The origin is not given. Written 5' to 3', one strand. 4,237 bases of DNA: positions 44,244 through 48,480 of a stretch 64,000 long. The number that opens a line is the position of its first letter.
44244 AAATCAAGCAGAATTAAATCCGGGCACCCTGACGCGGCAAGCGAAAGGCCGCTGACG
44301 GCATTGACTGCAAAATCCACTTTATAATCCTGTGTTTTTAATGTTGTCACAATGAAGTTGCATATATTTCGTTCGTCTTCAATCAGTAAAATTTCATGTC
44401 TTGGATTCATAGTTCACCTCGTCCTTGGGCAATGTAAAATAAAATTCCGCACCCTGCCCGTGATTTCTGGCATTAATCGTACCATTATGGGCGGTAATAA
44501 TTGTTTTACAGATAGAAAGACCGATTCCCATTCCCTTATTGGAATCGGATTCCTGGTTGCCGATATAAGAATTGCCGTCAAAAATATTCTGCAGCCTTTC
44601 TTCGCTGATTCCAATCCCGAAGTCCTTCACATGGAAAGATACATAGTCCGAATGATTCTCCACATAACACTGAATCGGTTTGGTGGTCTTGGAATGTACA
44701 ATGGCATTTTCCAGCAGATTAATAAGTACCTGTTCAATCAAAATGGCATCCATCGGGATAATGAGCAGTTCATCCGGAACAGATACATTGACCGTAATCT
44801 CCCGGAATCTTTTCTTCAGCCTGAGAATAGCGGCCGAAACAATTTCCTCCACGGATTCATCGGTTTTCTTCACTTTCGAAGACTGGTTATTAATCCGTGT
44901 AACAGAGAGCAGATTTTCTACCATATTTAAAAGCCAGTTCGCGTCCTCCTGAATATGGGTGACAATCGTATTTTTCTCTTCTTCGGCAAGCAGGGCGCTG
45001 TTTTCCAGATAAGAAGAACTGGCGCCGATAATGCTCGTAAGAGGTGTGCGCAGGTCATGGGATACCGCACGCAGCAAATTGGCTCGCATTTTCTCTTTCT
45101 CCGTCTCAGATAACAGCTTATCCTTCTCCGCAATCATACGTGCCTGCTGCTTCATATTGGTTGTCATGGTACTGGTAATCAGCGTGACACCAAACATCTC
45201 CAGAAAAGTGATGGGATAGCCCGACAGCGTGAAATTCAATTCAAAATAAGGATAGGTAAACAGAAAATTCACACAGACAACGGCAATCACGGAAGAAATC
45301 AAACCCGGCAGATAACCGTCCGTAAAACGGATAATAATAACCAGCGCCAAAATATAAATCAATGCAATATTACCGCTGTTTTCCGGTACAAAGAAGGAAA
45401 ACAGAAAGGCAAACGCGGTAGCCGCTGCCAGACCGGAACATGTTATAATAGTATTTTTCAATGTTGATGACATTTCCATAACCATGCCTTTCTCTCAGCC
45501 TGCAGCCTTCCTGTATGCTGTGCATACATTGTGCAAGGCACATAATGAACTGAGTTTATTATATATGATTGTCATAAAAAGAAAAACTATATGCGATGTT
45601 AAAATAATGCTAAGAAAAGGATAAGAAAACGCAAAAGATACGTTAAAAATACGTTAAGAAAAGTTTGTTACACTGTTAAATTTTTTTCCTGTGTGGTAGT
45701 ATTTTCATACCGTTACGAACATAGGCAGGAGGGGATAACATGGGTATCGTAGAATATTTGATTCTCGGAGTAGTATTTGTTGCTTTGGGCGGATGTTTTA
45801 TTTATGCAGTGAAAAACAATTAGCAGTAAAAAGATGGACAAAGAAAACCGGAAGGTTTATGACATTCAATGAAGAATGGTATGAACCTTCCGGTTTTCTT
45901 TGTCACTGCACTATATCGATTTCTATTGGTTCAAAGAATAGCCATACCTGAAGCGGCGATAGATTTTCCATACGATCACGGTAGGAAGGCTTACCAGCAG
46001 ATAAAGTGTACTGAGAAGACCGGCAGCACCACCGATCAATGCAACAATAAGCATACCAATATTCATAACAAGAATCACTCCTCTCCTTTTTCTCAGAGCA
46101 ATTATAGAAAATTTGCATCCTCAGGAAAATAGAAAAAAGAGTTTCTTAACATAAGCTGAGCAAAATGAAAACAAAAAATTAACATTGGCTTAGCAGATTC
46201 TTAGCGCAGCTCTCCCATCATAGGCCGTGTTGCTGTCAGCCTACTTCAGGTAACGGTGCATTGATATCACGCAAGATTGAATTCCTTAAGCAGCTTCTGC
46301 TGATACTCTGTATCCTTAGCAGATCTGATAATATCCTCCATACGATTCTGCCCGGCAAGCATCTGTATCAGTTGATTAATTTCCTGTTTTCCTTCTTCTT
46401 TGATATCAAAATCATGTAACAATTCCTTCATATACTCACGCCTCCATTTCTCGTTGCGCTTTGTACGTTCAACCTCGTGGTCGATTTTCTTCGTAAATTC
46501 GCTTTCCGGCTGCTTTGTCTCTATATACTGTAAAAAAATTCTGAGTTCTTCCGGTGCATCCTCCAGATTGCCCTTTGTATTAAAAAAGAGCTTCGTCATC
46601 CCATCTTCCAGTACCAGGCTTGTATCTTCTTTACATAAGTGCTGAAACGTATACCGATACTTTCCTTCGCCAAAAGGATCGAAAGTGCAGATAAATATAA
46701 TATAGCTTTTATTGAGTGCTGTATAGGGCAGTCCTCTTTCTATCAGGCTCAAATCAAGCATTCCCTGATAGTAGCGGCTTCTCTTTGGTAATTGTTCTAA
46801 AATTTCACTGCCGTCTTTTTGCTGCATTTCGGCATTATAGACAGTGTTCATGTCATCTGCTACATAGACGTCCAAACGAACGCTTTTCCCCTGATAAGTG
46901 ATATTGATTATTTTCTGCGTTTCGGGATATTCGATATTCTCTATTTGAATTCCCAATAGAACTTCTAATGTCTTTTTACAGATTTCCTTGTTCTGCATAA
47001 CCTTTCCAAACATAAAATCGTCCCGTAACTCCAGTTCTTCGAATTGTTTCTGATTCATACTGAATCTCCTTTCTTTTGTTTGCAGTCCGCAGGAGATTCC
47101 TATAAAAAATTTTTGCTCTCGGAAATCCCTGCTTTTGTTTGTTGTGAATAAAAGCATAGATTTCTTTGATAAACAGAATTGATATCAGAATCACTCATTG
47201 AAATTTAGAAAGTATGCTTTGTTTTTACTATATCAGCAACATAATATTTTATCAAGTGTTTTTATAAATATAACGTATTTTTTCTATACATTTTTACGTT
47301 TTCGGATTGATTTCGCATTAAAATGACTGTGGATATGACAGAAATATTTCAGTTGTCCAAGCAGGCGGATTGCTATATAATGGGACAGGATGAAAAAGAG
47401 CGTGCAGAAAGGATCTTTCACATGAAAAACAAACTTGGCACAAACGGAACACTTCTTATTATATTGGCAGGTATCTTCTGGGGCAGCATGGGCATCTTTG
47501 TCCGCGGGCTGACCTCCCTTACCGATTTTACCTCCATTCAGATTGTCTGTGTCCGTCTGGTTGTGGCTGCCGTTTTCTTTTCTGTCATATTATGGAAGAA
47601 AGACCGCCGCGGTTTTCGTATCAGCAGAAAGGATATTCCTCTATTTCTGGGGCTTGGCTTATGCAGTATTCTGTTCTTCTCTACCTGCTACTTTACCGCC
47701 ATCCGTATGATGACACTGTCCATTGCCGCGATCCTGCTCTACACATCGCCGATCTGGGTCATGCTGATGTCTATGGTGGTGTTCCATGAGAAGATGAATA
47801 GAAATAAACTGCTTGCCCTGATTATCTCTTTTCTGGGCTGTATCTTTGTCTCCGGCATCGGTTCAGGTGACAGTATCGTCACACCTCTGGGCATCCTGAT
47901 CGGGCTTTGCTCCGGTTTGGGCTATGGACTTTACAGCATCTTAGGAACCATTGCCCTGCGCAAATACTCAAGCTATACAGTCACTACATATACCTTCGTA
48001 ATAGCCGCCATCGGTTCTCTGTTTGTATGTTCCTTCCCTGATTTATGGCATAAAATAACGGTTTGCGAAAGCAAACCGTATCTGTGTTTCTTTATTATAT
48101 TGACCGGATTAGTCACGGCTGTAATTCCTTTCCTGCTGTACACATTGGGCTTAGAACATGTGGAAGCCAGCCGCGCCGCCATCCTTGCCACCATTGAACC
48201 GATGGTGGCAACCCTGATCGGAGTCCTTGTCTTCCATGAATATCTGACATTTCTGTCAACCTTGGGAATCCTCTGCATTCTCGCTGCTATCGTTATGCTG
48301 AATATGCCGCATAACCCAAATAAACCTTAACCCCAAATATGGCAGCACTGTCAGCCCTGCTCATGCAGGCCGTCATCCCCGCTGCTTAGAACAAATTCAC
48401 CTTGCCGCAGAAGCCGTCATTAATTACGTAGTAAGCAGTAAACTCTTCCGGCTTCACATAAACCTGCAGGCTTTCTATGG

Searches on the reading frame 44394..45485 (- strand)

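Call 80: search_protein_families(library=pfam, proteins=[window:44394-45485:-], max_evalue=0.00001)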
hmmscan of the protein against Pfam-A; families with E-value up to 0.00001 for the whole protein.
window:44394-45485:- (363 aa): 3 families
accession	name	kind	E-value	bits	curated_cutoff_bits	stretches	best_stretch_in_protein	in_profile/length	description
PF13493.11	DUF4118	-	2.9e-26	91.8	28.4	1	13-120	2-106/107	Domain of unknown function (DUF4118)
PF02518.31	HATPase_c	-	6.2e-23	81.8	26.4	1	246-355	2-110/111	Histidine kinase-, DNA gyrase B-, and HSP90-like ATPase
PF00512.31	HisKA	-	1.1e-12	48.2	26.9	1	134-200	2-65/66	His Kinase A (phospho-acceptor) domain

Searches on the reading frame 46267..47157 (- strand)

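Call 80: search_protein_families(library=pfam, proteins=[window:46267-47157:-], max_evalue=0.00001)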
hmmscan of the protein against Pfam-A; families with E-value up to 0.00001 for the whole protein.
window:46267-47157:- (296 aa): 1 family
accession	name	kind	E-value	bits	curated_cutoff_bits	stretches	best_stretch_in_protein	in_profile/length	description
PF12784.13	PDDEXK_2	-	1e-10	42.2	27.4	1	49-195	10-153/229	PD-(D/E)XK nuclease family transposase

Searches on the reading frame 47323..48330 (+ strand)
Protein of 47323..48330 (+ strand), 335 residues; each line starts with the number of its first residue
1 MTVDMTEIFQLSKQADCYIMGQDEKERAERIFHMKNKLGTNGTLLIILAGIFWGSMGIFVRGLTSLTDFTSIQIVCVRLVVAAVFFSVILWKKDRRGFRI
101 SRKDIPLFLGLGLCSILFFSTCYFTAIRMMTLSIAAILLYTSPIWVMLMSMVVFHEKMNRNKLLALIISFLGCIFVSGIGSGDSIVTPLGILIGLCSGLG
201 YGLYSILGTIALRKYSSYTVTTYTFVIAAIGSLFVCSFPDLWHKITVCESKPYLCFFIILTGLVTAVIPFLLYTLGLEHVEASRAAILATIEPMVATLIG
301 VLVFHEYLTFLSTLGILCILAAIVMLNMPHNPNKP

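Call 80: search_protein_families(library=pfam, proteins=[window:47323-48330:+], max_evalue=0.00001)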
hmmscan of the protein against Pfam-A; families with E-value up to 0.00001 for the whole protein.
window:47323-48330:+ (335 aa): 1 family
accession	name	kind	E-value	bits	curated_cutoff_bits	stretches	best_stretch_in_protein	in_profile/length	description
PF00892.27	EamA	-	1.9e-45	154.9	28.2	2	42-177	3-134/135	EamA-like transporter family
